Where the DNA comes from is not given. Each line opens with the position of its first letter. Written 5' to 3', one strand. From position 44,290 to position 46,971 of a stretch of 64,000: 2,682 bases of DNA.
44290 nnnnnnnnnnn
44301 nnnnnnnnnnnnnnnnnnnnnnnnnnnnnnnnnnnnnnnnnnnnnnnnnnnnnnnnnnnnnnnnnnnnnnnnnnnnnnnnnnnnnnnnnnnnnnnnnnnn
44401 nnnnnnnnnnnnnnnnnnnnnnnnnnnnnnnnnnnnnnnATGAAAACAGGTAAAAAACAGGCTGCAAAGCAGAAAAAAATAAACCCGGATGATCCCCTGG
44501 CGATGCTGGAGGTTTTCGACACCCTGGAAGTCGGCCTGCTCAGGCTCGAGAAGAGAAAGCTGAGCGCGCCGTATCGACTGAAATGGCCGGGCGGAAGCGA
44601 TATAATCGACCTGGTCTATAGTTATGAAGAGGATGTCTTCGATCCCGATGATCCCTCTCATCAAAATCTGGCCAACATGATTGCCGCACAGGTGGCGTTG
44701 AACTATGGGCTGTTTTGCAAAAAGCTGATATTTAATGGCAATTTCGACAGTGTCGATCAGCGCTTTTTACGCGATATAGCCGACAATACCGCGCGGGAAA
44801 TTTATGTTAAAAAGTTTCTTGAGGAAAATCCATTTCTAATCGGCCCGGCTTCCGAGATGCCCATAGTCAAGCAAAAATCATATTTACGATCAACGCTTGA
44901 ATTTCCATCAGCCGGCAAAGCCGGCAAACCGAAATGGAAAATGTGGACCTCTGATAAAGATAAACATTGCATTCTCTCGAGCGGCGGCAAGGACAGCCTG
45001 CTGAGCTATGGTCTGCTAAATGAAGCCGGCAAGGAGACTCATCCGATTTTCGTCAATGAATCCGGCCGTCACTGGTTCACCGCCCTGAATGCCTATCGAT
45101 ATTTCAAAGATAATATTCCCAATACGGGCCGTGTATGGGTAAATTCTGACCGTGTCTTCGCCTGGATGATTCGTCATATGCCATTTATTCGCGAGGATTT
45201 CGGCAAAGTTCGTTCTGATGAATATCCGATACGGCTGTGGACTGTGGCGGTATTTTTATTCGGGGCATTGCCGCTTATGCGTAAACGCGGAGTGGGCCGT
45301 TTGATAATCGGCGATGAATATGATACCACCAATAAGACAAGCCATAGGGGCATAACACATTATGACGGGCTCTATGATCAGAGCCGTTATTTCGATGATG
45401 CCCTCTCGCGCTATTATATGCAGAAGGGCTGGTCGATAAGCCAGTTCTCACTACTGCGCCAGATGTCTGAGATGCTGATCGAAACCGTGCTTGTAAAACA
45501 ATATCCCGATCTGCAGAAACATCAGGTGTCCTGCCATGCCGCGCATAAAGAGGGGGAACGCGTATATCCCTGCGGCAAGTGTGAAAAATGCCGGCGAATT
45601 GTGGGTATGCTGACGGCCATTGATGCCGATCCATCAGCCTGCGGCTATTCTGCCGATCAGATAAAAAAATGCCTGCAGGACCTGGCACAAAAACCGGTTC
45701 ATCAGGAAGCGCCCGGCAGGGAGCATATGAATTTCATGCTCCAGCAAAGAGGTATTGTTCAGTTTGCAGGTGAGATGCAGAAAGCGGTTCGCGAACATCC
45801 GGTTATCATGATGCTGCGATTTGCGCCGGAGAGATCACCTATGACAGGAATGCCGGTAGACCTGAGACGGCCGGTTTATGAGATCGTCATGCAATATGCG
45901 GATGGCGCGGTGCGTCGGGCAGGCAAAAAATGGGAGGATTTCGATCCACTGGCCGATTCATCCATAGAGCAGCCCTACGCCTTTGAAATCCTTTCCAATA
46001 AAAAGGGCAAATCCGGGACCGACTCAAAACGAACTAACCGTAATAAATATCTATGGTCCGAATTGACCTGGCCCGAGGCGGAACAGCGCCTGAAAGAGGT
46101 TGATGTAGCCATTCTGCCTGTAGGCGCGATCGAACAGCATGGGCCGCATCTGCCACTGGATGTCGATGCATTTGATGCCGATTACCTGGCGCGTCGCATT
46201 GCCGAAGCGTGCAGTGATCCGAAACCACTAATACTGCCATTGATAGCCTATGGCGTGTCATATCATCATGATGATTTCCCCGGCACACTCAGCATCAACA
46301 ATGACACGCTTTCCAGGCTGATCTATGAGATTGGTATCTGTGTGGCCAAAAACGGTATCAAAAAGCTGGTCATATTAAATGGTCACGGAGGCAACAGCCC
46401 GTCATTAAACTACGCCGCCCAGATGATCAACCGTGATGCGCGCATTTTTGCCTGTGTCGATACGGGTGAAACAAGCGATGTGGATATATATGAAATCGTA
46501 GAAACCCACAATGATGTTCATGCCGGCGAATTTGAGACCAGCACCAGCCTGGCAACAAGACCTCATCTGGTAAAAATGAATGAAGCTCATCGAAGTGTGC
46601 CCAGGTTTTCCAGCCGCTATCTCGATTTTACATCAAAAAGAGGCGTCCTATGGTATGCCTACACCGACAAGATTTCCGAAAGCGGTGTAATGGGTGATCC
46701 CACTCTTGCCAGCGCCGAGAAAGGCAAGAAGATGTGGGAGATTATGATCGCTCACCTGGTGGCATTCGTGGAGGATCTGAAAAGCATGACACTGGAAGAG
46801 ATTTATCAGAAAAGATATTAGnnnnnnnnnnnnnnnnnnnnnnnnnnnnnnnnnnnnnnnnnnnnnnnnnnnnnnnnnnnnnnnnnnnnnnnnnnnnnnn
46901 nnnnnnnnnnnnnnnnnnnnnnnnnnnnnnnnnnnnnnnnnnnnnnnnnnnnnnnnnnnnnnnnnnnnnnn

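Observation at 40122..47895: Compact TetR-MFS-PLP-DUF1611-(PP-loop::creatininase)-epimerase operon: candidate undescribed amino-acid/peptide-derived small-molecule pathway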

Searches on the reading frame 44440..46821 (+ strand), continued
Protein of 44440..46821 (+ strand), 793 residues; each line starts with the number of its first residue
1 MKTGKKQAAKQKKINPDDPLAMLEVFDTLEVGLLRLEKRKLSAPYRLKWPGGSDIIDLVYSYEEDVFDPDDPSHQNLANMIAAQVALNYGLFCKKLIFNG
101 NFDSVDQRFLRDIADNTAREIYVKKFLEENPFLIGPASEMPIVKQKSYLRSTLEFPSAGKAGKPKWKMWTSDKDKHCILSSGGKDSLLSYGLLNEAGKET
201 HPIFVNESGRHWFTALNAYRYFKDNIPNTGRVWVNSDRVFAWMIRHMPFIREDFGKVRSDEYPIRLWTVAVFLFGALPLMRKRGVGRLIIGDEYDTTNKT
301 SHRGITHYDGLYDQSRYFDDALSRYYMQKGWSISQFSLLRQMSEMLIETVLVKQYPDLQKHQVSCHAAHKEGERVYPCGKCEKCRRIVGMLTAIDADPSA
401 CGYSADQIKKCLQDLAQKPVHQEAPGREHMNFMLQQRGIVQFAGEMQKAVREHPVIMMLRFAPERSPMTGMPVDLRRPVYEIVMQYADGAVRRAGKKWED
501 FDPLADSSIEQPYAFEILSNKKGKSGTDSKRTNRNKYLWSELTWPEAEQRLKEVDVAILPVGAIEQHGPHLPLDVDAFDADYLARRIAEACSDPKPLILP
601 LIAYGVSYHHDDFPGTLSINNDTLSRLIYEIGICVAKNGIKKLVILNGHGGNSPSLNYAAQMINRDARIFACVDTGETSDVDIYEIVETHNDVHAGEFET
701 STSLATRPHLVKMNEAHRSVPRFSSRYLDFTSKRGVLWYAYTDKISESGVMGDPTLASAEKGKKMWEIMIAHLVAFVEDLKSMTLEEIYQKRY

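Call 50: search_protein_families(library=pfam, alignment_id=A2, max_evalue=0.00001)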
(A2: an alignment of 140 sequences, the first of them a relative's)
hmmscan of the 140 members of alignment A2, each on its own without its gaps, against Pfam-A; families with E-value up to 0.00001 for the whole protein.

A. member 1, L001:8077-8676:+ (199 aa): 0 families

B. families by the number of members that match (of 140 scanned): 154 families (the first 25 are shown)
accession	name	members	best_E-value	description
PF10035.14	DUF2179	14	5.5e-23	Uncharacterized protein conserved in bacteria (DUF2179)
PF02588.21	YitT_membrane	9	3.3e-57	Uncharacterised 5xTM membrane BCR, YitT family COG1284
PF00069.31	Pkinase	5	1.5e-54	Protein kinase domain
PF07714.23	PK_Tyr_Ser-Thr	5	6.2e-38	Protein tyrosine and serine/threonine kinase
PF18955.5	DUF5698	5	7.8e-23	Domain of unknown function (DUF5698)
PF00158.32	Sigma54_activat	4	7.9e-68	Sigma-54 interaction domain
PF14532.12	Sigma54_activ_2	4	9.1e-19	Sigma-54 interaction domain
PF07728.20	AAA_5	4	5.1e-13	AAA domain (dynein-related subfamily)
PF00004.35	AAA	4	6.3e-09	ATPase family associated with various cellular activities (AAA)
PF00343.26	Phosphorylase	3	3e-37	Carbohydrate phosphorylase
PF11897.13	DUF3417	3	2e-32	Protein of unknown function (DUF3417)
PF00011.27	HSP20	3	1.4e-25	Hsp20/alpha crystallin family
PF25601.1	AAA_lid_14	3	3.6e-25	AAA+ ATPase lid domain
PF00583.31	Acetyltransf_1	3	4.7e-19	Acetyltransferase (GNAT) family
PF11141.13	DUF2914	3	1e-17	Protein of unknown function (DUF2914)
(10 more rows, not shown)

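Call 54: search_protein_families(library=padloc, proteins=[window:44440-46821:+], max_evalue=0.01)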
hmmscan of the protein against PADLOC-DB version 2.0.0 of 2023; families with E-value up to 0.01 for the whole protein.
window:44440-46821:+ (793 aa): 0 families

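Call 67: search_protein_families(library=ncbifam, proteins=[L001:12453-14702:-], max_evalue=0.001)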
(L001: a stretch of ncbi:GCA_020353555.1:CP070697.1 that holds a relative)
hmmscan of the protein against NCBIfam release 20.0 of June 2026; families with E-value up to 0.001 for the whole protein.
L001:12453-14702:- (749 aa): 8 families
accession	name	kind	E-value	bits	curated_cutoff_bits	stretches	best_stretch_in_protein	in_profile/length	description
TIGR01575.1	rimI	equivalog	3.1e-13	50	86.4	1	638-743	28-129/132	ribosomal protein S18-alanine N-acetyltransferase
NF002959.0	PRK03624.1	equivalog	6.2e-07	29.2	124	1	670-731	75-134/147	GNAT family acetyltransferase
NF007025.1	PRK09491.1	equivalog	0.00017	21.6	173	1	669-737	64-130/145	ribosomal protein S18-alanine N-acetyltransferase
NF040501.1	resist_ArsN2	equivalog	0.00027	20.5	125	0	673-720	54-101/133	arsenic resistance N-acetyltransferase ArsN2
TIGR01890.1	N-Ac-Glu-synth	equivalog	0.00033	19.7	202.85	0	643-721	324-401/429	amino-acid N-acetyltransferase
NF003641.0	PRK05279.1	equivalog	0.00073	18.5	344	0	643-722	336-414/441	amino-acid N-acetyltransferase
NF033075.0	AAC_6p_Steno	equivalog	0.00079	19.6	290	0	674-727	82-133/148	aminoglycoside 6'-N-acetyltransferase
NF005921.0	PRK07922.1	equivalog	0.00087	18.9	180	0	673-720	77-123/170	amino-acid N-acetyltransferase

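Call 73: search_protein_families(library=pfam, proteins=[L003:14587-15867:+], max_evalue=0.001)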
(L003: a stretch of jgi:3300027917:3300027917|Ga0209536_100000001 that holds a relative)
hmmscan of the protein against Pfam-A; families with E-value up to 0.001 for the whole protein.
L003:14587-15867:+ (426 aa): 2 families
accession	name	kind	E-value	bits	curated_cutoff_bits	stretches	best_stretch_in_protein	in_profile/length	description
PF21969.2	MGS_GT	-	1.8e-07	31.3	27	1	100-264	68-236/239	Mannosylglycerate synthase, GT domain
PF00535.33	Glycos_transf_2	-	0.00055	20.4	23.3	0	27-169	2-123/168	Glycosyl transferase family 2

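Call 89: search_dna_similar(query=window:44440-46821:+, collection=plasmids, mode=protein, max_evalue=1e-10, max_rows=15)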
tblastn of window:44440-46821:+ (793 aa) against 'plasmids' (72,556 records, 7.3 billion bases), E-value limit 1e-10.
Records with a match: 410; places in all: 473; records where one place covers at least 80% of the query: 0.
Best place of each record, by identity: <60% 410.
By first word of the organism name: Rhizobium 135; Streptomyces 23; Sinorhizobium 14; Haladaptatus 14; Halorussus 11; Haloarcula 11; Klebsiella 9; Ensifer 9; Haloferax 9; Paraburkholderia 9; and 81 more.
By predicted mobility (MOB-suite, as given by PLSDB): non-mobilizable 288; conjugative 88; mobilizable 34.
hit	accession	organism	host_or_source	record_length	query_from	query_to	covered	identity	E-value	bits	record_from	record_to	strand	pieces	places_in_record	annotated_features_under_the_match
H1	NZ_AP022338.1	Mameliella alba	-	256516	504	791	36%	35.3%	5e-39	164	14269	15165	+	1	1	creatininase family protein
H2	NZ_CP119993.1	Halomarina sp. PSR21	cell culture,saline soil from Tarim ...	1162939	465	780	40%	30.5%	1e-27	128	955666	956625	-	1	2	record has no annotation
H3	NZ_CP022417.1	Pseudosulfitobacter pseudonitzschiae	Skeletonema marinoi strain RO5AC,Cell ...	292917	534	791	33%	35.6%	5e-33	145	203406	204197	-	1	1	creatininase family protein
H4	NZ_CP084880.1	Natrinema halophilum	pure culture,salt mine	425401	529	782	32%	35.6%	3e-26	124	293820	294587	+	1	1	creatininase family protein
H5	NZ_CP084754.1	Roseateles sp. XES5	Xenopus laevis,bacterial culture,swab ...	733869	536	791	32%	35.0%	8e-33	144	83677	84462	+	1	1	creatininase family protein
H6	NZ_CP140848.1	Rhizobium johnstonii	-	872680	512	791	35%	31.9%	3e-25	120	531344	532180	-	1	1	creatininase family protein | LysR family transcriptional regulator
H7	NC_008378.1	Rhizobium johnstonii 3841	-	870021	512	791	35%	31.9%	4e-25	120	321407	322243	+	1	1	creatininase family protein | LysR family transcriptional regulator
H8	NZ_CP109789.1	Leisingera thetidis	-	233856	536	785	32%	35.5%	2e-33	146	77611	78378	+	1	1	creatininase family protein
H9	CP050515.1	Rhizobium leguminosarum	Trifolium repens,cell culture,root ...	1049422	512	791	35%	31.5%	3e-25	120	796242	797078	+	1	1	creatininase family protein | LysR family transcriptional regulator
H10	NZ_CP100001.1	Halorussus vallis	cell culture,saline soil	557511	503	791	36%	30.2%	2e-22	111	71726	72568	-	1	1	creatininase family protein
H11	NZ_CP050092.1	Rhizobium leguminosarum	Trifolium pratense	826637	512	791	35%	31.2%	9e-25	119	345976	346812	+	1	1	creatininase family protein | LysR family transcriptional regulator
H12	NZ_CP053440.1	Rhizobium brockwellii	Trifolium repens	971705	512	791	35%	31.2%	1e-24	119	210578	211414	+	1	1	creatininase family protein | LysR family transcriptional regulator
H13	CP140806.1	Rhizobium johnstonii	Trifolium pratense,whole organism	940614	512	791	35%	31.2%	1e-24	119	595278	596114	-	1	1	creatininase family protein | LysR family transcriptional regulator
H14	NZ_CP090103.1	Rhizobium leguminosarum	Trifolium pratense,Cell culture,Plant ...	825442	512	791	35%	31.2%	2e-24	118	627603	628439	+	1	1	creatininase family protein | LysR family transcriptional regulator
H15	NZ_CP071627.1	Rhizobium leguminosarum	lentil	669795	512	791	35%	31.2%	2e-24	117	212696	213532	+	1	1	creatininase family protein | LysR family transcriptional regulator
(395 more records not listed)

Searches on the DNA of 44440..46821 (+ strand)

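Call 66: search_rna_families(sources=[L002, L004, L005, L007, L012, L017, L024, L025, L035, L036, L047, L053, L055, L061, L079, L080, L021], threshold=gathering)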
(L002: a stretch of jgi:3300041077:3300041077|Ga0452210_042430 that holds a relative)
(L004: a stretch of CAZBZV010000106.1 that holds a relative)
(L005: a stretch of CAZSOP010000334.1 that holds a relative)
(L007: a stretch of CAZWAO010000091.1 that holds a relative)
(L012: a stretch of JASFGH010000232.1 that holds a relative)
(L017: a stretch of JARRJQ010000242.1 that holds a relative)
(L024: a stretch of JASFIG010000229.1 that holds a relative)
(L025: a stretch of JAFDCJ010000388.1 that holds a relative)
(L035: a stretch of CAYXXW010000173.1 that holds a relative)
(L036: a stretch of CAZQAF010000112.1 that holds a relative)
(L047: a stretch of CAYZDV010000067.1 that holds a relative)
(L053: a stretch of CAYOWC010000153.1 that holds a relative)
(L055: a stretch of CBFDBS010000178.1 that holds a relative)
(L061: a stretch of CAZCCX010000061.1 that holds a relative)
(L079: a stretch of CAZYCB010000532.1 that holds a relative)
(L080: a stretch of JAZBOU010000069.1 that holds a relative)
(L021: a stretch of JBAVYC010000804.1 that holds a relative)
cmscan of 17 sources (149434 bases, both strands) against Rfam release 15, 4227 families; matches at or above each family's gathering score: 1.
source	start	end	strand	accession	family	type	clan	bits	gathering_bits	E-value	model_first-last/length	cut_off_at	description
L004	6717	6776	-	RF00005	tRNA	Gene; tRNA;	CL00001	37.3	29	0.00073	12-71/71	5'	tRNA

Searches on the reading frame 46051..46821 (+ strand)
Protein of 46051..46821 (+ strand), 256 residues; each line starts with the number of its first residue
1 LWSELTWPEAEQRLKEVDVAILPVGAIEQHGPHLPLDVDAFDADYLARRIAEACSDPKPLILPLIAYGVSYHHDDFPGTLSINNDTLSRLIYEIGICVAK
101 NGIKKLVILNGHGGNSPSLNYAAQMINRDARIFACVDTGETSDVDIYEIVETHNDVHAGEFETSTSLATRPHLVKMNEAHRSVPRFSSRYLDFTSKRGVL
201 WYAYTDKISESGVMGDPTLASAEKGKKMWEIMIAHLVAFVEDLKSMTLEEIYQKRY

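Call 74: search_solved_structures(query=window:46051-46821:+, max_evalue=1e-10, show_alignments=3)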
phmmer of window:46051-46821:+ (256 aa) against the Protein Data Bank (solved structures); distinct sequences matched with E-value up to 1e-10: 8.
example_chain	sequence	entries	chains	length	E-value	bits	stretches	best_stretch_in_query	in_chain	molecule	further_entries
3no4_A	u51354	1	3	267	1.3e-19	73.7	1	6-122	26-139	creatinine amidohydrolase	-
1q3k_A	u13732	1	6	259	2.1e-18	69.7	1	3-131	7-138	creatininase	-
3a6e_A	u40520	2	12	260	6.3e-18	68.1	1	3-178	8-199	Creatinine amidohydrolase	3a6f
3a6g_A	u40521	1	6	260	6.5e-18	68.1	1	3-178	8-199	Creatinine amidohydrolase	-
3a6h_A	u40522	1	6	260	6.8e-18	68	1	3-179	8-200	Creatinine amidohydrolase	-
3a6j_A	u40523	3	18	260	6.8e-18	68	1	3-131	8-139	Creatinine amidohydrolase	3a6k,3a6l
1j2t_A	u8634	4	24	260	6.8e-18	68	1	3-131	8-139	creatinine amidohydrolase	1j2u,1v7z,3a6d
3lub_A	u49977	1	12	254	2.1e-15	59.8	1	16-245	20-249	Putative creatinine amidohydrolase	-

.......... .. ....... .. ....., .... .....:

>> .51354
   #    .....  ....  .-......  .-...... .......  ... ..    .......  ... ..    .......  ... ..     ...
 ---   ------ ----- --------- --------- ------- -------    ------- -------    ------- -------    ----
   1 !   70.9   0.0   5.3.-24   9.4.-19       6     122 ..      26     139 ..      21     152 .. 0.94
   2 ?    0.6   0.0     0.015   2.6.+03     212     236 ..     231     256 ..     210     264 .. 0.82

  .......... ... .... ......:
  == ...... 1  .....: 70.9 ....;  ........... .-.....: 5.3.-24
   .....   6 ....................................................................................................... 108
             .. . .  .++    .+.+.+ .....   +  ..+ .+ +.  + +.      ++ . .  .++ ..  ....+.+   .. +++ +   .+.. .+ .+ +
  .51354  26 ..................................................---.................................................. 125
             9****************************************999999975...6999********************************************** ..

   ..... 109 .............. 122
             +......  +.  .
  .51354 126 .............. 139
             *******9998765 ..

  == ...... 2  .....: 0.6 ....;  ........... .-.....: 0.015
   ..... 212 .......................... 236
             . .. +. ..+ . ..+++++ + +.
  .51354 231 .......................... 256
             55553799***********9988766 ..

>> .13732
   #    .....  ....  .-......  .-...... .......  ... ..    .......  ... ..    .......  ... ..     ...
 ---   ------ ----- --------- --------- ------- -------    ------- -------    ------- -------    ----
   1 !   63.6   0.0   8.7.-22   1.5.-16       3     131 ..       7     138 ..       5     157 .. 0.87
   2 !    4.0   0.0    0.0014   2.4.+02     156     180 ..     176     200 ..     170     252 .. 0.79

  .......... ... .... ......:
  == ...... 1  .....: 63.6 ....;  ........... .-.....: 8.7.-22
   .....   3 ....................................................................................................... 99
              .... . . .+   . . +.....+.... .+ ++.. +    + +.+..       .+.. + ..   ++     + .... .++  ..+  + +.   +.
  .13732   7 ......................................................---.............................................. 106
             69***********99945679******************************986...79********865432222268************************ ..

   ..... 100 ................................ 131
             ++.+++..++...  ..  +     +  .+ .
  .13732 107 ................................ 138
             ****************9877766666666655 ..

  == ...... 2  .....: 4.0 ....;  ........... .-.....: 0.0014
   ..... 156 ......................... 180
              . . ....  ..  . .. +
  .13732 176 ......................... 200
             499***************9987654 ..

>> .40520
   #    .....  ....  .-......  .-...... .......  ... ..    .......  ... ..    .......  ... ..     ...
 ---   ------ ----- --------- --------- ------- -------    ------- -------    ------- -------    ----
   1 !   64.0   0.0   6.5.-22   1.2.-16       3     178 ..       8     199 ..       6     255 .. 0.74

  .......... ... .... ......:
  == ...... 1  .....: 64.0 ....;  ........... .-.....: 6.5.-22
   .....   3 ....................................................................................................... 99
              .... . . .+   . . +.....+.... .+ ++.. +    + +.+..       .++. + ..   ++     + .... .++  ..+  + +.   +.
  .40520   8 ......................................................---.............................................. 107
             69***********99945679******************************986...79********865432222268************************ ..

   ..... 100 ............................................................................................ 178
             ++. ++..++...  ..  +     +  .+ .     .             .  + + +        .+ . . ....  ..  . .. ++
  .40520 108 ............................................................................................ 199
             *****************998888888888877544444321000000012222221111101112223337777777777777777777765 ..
